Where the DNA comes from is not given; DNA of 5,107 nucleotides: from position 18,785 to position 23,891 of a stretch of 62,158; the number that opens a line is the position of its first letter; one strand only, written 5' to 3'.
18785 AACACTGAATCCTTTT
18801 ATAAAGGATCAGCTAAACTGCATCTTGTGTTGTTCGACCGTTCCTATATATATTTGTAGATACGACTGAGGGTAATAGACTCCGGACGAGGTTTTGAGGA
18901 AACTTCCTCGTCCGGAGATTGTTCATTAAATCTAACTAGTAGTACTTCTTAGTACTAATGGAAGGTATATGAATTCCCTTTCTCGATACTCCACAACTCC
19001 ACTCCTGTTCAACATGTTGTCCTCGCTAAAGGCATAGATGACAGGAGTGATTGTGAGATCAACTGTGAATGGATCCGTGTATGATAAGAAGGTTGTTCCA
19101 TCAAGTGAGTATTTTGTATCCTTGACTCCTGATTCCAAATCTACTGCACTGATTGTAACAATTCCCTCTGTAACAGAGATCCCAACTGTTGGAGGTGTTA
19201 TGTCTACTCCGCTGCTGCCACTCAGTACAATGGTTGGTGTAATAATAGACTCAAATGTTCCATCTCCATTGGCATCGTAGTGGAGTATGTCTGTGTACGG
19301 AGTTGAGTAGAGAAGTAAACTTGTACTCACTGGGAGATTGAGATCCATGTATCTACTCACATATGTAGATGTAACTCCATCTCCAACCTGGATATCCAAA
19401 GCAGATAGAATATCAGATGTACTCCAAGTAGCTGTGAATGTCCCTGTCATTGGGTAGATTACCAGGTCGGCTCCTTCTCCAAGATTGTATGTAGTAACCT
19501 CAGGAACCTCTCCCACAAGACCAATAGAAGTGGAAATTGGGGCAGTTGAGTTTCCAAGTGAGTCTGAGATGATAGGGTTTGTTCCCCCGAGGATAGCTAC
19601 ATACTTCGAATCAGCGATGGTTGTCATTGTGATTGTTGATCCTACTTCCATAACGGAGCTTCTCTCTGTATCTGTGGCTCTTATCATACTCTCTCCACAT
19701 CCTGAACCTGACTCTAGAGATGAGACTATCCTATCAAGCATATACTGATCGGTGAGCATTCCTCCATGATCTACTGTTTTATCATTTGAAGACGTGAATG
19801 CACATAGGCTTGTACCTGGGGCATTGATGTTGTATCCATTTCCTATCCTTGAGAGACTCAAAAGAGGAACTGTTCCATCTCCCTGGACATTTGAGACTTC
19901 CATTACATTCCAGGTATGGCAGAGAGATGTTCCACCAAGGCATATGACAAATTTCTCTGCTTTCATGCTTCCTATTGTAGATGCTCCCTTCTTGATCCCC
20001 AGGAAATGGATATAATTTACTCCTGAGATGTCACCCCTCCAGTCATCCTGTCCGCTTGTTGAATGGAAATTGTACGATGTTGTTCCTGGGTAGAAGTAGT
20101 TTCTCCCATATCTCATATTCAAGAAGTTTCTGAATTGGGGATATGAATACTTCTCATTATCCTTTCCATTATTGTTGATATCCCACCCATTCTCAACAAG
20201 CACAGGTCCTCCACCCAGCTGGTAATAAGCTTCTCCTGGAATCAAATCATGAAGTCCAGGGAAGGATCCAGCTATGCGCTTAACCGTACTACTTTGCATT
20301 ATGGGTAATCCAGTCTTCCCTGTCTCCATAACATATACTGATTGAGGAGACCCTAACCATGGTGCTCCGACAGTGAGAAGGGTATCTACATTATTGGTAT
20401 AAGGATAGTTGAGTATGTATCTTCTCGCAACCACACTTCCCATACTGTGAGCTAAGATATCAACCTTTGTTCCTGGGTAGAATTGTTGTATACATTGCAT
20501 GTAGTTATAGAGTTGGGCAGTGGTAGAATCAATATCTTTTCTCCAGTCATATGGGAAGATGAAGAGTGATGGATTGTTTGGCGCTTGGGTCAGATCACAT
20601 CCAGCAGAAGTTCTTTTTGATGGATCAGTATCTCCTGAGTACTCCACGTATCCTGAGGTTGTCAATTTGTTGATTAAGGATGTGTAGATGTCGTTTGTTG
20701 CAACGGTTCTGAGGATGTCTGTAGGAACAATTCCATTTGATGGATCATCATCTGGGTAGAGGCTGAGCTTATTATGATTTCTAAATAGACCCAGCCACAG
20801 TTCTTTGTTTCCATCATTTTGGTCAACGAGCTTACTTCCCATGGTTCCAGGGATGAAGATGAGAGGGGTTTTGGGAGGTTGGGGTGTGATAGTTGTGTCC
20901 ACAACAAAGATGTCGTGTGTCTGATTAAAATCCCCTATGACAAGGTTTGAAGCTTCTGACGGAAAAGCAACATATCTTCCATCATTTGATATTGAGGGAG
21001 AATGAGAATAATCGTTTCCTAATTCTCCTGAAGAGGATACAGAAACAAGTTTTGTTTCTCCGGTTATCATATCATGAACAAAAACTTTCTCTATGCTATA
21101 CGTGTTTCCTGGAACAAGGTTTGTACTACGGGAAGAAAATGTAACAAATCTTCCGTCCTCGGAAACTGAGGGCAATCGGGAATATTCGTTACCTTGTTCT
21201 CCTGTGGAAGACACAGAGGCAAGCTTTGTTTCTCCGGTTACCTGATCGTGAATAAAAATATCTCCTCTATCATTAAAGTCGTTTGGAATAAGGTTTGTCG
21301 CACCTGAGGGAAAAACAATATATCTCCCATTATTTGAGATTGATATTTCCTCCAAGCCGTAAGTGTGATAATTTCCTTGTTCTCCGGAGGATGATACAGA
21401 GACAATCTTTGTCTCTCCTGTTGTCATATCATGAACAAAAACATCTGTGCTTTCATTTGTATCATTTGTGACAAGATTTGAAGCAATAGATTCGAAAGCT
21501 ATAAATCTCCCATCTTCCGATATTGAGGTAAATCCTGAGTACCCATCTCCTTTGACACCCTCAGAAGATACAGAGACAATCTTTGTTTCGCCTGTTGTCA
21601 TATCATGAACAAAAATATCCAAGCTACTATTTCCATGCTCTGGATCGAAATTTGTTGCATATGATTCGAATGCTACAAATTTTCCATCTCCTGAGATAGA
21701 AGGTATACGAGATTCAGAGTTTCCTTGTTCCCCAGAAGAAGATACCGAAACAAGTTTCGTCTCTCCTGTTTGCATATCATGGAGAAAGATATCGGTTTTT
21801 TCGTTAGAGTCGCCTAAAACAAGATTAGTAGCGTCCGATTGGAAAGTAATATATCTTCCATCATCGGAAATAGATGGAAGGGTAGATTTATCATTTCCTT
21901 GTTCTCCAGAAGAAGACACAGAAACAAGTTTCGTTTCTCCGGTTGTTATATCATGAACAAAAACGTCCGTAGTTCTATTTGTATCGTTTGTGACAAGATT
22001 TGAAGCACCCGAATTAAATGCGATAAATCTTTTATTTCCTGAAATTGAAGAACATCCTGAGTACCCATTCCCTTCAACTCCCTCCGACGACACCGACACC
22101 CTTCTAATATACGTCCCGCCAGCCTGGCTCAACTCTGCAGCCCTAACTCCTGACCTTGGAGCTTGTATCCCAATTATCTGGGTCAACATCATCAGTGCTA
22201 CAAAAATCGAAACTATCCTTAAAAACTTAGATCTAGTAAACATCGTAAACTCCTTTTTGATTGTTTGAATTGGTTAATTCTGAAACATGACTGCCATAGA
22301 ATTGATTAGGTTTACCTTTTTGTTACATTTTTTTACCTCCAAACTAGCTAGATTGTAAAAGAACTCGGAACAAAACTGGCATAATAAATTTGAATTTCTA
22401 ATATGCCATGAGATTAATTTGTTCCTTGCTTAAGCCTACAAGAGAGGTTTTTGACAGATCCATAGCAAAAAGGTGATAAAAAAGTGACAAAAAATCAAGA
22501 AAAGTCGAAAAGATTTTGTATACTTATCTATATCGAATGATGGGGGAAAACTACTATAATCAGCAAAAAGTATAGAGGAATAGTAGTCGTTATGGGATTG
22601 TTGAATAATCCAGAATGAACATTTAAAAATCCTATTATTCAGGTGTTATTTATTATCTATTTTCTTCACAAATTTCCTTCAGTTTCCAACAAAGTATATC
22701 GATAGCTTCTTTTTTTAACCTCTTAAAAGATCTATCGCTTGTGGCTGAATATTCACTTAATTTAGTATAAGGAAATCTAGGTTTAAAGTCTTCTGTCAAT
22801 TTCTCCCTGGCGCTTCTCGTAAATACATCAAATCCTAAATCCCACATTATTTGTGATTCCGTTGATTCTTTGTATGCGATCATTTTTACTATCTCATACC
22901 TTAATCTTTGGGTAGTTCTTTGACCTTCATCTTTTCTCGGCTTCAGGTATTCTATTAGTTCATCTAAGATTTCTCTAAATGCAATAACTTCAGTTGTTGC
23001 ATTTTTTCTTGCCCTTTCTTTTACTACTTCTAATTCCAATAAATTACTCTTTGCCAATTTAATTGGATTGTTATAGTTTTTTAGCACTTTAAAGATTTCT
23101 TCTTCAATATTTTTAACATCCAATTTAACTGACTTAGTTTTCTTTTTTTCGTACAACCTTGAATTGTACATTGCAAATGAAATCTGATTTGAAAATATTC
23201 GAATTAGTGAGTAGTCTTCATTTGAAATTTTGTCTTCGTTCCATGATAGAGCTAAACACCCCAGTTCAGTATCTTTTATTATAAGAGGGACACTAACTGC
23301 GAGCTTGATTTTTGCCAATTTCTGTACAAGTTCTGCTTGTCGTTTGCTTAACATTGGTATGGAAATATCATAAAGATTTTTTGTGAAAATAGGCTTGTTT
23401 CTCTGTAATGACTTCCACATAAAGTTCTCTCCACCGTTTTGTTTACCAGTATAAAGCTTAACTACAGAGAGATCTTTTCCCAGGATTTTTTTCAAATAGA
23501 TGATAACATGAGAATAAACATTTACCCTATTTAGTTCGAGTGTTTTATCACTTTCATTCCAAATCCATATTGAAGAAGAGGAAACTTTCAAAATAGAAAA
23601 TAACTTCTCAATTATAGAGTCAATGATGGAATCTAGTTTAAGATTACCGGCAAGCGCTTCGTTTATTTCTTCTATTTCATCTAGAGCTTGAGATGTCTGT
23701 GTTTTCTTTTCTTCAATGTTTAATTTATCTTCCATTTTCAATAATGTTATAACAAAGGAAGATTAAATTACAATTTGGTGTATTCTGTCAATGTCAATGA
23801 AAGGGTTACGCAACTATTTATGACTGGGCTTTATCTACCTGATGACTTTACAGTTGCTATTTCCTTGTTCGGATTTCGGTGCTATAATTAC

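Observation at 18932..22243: Secreted 7-bladed propeller fused to an LCAT/PGAP1-like lipase: candidate host-lipid harvesting or attack factor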

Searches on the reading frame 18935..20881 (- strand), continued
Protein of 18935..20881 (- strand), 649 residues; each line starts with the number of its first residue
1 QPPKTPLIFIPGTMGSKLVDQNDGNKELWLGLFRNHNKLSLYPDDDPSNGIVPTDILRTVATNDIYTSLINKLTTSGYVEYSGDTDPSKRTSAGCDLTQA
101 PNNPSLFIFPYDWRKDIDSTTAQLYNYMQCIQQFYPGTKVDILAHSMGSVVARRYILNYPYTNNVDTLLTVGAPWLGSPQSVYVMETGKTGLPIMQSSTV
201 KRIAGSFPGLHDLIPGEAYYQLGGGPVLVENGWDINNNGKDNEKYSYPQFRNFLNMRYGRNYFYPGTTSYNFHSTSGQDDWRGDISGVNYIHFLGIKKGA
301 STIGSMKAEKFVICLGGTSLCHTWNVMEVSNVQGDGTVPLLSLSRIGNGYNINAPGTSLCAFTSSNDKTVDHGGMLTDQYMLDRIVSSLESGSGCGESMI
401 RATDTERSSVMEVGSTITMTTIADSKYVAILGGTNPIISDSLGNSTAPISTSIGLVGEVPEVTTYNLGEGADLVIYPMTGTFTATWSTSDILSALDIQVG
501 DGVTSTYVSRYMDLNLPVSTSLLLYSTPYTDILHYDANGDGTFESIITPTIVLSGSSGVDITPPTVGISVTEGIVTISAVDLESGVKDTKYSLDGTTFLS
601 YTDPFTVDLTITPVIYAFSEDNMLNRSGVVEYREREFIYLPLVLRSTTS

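Call 43: search_protein_families(library=pfam, proteins=[P0177, P0192, P0190, P0139, P0179, P0129, P0149, P0184, P0121], max_evalue=0.0001)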
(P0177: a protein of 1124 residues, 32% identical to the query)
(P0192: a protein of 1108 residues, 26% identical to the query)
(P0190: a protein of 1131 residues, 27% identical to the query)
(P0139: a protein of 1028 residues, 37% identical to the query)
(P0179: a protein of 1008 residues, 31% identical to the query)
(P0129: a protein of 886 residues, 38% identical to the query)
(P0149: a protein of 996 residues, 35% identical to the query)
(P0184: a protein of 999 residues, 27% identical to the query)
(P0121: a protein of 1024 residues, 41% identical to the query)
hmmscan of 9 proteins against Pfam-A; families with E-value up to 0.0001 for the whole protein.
P0177 (1124 aa): 4 families
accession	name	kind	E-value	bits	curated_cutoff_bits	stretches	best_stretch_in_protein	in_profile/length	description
PF02450.21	LCAT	-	2.5e-14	53.8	21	1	551-665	86-203/392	Lecithin:cholesterol acyltransferase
PF07676.18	PD40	-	4.8e-08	33.2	20.9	0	277-299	12-33/38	WD40-like Beta Propeller Repeat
PF07819.20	PGAP1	-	1.3e-07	32.1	24.3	1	575-628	74-135/233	PGAP1-like alpha/beta domain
PF24096.1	DUF7379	-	4e-05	24.1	33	1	553-626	37-116/191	Domain of unknown function (DUF7379)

P0192 (1108 aa): 7 families
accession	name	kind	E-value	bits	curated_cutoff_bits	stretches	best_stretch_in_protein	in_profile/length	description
PF02450.21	LCAT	-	8.2e-15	55.3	21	1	474-578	68-178/392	Lecithin:cholesterol acyltransferase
PF13570.13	Beta-prop_ACSF4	-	8.1e-10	39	133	0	71-213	145-287/329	Beta-alanine-activating enzyme, beta-propeller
PF07819.20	PGAP1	-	4e-09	37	24.3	1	519-566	85-133/233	PGAP1-like alpha/beta domain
PF01674.24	Lipase_2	-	1.7e-07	31.5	20.3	1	469-546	12-96/219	Lipase (class 2)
PF02089.21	Palm_thioest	-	2.4e-06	27.9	26.8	1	515-580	58-120/254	Palmitoyl protein thioesterase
PF24096.1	DUF7379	-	1.2e-05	25.8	33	1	519-565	64-115/191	Domain of unknown function (DUF7379)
PF22701.2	Mala_s_1-like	-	7.6e-05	23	27.5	0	67-251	5-189/195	Mal s 1 allergenic protein-like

P0190 (1131 aa): 8 families
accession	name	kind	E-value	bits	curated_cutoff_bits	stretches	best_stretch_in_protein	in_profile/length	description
PF13360.13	PQQ_2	-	2.1e-25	90.2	27.6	3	167-304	3-143/233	Outer membrane protein assembly factor BamB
PF02450.21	LCAT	-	1.8e-21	77.2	21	1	474-617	69-204/392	Lecithin:cholesterol acyltransferase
PF13570.13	Beta-prop_ACSF4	-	1.5e-18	67.7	133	2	176-371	81-282/329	Beta-alanine-activating enzyme, beta-propeller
PF07819.20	PGAP1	-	1.5e-09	38.4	24.3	1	390-565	5-133/233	PGAP1-like alpha/beta domain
PF06028.17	DUF915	-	7e-06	26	22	1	506-564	85-146/255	Alpha/beta hydrolase of unknown function (DUF915)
PF05057.20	DUF676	-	8.7e-06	25.8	20.3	1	513-568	66-132/217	Putative serine esterase (DUF676)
PF00561.26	Abhydrolase_1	-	1.4e-05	25.4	25.8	1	514-654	59-192/245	alpha/beta hydrolase fold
PF02089.21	Palm_thioest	-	8.3e-05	22.9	26.8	0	514-568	62-117/254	Palmitoyl protein thioesterase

P0139 (1028 aa): 4 families
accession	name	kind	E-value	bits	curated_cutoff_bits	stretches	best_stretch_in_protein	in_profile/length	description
PF02450.21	LCAT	-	3.9e-13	49.8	21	1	475-559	87-177/392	Lecithin:cholesterol acyltransferase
PF01436.27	NHL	-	3e-10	40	20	0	84-103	2-21/28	NHL repeat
PF07819.20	PGAP1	-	2.7e-07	31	24.3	1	490-549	69-134/233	PGAP1-like alpha/beta domain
PF00561.26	Abhydrolase_1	-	4.5e-05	23.7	25.8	0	489-552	51-114/245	alpha/beta hydrolase fold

P0179 (1008 aa): 7 families
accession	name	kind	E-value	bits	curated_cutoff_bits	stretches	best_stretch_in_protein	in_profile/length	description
PF02450.21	LCAT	-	7.1e-14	52.3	21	1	439-561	86-205/392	Lecithin:cholesterol acyltransferase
PF01436.27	NHL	-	8.5e-08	32.3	20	0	90-112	2-23/28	NHL repeat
PF00561.26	Abhydrolase_1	-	2.6e-07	31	25.8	1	461-557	52-145/245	alpha/beta hydrolase fold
PF07819.20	PGAP1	-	6.7e-07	29.7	24.3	1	429-523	35-134/233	PGAP1-like alpha/beta domain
PF05057.20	DUF676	-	5.4e-06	26.5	20.3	1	466-523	65-130/217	Putative serine esterase (DUF676)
PF10282.15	Lactonase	-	8.8e-06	25.6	21.7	0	36-120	30-116/344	Lactonase, 7-bladed beta-propeller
PF24096.1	DUF7379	-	1.4e-05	25.6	33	1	455-521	45-115/191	Domain of unknown function (DUF7379)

P0129 (886 aa): 5 families
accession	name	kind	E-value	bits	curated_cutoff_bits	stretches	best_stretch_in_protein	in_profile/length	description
PF06739.17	SBBP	-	5.1e-35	119.6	20.5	3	115-151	1-38/38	Beta-propeller repeat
PF02450.21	LCAT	-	1.3e-15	58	21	1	360-477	86-204/392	Lecithin:cholesterol acyltransferase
PF00561.26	Abhydrolase_1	-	4.6e-08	33.5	25.8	1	363-428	30-106/245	alpha/beta hydrolase fold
PF07819.20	PGAP1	-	2e-06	28.2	24.3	1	374-432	67-133/233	PGAP1-like alpha/beta domain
PF12146.15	Hydrolase_4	-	2.1e-05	24.4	27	1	380-430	63-112/239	Serine aminopeptidase, S33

P0149 (996 aa): 7 families
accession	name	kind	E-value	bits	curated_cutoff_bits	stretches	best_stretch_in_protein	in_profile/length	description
PF08309.17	LVIVD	-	7.7e-32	108.8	20.2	2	112-147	1-37/42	LVIVD repeat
PF02450.21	LCAT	-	2e-15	57.4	21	1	454-606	83-237/392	Lecithin:cholesterol acyltransferase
PF00561.26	Abhydrolase_1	-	7.4e-09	36.1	25.8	1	471-531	41-104/245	alpha/beta hydrolase fold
PF07819.20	PGAP1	-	3.7e-07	30.6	24.3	1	479-532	75-135/233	PGAP1-like alpha/beta domain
PF01674.24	Lipase_2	-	3.3e-06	27.2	20.3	1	476-525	61-108/219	Lipase (class 2)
PF02089.21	Palm_thioest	-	5.9e-06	26.6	26.8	1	480-532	58-116/254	Palmitoyl protein thioesterase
PF21544.3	PorZ_N_b_propeller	-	1.1e-05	26.3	27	0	114-147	80-113/154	TSS9, PorZ, N-terminal beta-propeller domain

P0184 (999 aa): 6 families
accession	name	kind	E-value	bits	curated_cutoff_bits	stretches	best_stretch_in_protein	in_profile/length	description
PF02450.21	LCAT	-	7.7e-16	58.7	21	1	320-423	69-178/392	Lecithin:cholesterol acyltransferase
PF06439.18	3keto-disac_hyd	-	1.6e-14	54.8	26.8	1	51-224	5-187/187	3-keto-disaccharide hydrolase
PF07819.20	PGAP1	-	7e-09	36.2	24.3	1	236-410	5-132/233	PGAP1-like alpha/beta domain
PF24096.1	DUF7379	-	9.5e-06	26.1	33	1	359-410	60-115/191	Domain of unknown function (DUF7379)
PF02089.21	Palm_thioest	-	1.6e-05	25.2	26.8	1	357-414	59-117/254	Palmitoyl protein thioesterase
PF01674.24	Lipase_2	-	2.2e-05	24.5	20.3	1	322-390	20-95/219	Lipase (class 2)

P0121 (1024 aa): 4 families
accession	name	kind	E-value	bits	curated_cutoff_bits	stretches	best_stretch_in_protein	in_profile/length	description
PF02450.21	LCAT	-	2.9e-12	46.9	21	1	462-578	86-203/392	Lecithin:cholesterol acyltransferase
PF11949.14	DUF3466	-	7.5e-09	35.1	25.1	0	67-143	383-470/609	Protein of unknown function (DUF3466)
PF01674.24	Lipase_2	-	1.4e-06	28.5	20.3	1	476-534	56-115/219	Lipase (class 2)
PF24096.1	DUF7379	-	8.1e-05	23.1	33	0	465-540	38-114/191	Domain of unknown function (DUF7379)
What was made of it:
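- N-terminal partners include PD40, PQQ, NHL, SBBP, LVIVD, DUF1080 and DUF3466 (call 43).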

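Call 50: search_protein_representatives(protein=window:18935-20881:-)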
Query: 649 residues. Proteins with E-value up to 0.001 (for the whole library): 4439; up to 1e-10: 1697; up to 1e-30: 456. The best 150 are listed.
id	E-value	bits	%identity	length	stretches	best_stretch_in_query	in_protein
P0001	0.0e+00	1468.5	100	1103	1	1-649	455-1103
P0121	5.5e-134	464.5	44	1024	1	3-634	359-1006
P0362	8.9e-134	463.8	42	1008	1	3-645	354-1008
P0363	1.1e-131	457.0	43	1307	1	2-629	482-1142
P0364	1.6e-127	443.2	42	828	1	6-645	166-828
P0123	1.0e-124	433.9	41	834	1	3-645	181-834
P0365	1.0e-123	430.6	41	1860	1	5-630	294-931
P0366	3.1e-123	429.0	42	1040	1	4-629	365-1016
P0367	4.6e-123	428.4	42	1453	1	3-631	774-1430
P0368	8.8e-122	424.2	40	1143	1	3-644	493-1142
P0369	4.6e-119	415.2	40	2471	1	2-632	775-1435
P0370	1.2e-117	410.5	39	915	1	2-628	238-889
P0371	1.4e-117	410.3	42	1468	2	5-389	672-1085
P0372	5.7e-117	408.3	42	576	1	80-644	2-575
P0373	1.3e-116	407.2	45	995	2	2-348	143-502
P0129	1.9e-114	400.0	41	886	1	4-645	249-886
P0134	1.6e-109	383.7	40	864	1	5-630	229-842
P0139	1.2e-104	367.6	40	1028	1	3-633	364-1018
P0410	2.4e-102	360.0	40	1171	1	4-634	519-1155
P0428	3.9e-98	346.1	38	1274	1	3-645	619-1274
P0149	2.0e-97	343.7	36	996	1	2-643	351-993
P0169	2.9e-84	300.2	37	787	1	3-643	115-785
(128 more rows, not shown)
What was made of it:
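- There are 456 clusters at E<=1e-30 (call 50).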

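Call 54: find_encoding_contigs(protein=P0428, flank=6000, max_places=2)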
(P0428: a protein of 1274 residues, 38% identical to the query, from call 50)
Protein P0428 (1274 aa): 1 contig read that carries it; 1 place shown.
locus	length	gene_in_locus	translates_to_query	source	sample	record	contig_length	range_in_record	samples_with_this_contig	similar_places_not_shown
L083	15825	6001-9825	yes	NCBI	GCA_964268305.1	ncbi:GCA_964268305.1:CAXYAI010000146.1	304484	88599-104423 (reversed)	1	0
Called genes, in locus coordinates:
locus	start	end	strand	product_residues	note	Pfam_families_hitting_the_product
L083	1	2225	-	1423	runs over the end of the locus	-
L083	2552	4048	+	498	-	-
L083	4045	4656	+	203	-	-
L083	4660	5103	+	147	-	PF00436:SSB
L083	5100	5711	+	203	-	PF04140:ICMT (weak), PF04191:PEMT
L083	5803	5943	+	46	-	-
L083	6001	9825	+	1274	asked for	PF26550:Tricorn_2nd (faint), PF26549:Tricorn_N (faint), PF07676:PD40 (faint), PF16158:N_BRCA1_IG, PF00561:Abhydrolase_1 (weak), PF02450:LCAT, PF01674:Lipase_2, PF07819:PGAP1 (weak)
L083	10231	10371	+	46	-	-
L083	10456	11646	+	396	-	-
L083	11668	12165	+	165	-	-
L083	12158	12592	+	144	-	PF00583:Acetyltransf_1, PF13508:Acetyltransf_7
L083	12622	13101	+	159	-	PF00436:SSB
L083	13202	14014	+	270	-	-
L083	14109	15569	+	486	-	-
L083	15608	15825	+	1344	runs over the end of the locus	-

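Call 55: find_encoding_contigs(protein=P0410, flank=6000, max_places=2)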
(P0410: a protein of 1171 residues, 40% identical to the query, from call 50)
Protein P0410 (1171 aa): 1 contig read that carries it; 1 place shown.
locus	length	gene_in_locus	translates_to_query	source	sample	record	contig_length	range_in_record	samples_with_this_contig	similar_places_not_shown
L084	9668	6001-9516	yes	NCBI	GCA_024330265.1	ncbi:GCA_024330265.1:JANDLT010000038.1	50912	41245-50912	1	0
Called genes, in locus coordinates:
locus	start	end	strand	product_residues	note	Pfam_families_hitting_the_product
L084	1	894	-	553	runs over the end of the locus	PF00795:CN_hydrolase, PF02540:NAD_synthase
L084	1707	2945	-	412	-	-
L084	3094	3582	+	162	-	-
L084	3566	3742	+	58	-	-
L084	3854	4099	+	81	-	-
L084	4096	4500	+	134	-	PF01850:PIN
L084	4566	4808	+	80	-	-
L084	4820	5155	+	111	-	-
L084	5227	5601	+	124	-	-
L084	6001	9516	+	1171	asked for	PF07676:PD40 (faint), PF24920:C2_TCB1 (faint), PF07819:PGAP1 (faint), PF07679:I-set (weak), PF13927:Ig_3, PF19081:Ig_7 (weak), PF02450:LCAT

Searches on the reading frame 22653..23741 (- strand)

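Call 17: search_protein_families(library=pfam, proteins=[window:22653-23741:-], max_evalue=0.001)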
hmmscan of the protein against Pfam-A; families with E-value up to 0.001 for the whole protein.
window:22653-23741:- (362 aa): 3 families
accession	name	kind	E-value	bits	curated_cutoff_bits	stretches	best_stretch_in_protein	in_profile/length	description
PF13492.12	GAF_3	-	5.9e-06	27.2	27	0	146-191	82-127/129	GAF domain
PF13185.12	GAF_2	-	8e-06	26.5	28.6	1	104-191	53-135/136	GAF domain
PF11849.14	DUF3369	-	0.00065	20.4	27.2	0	163-198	131-166/168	Domain of unknown function (DUF3369)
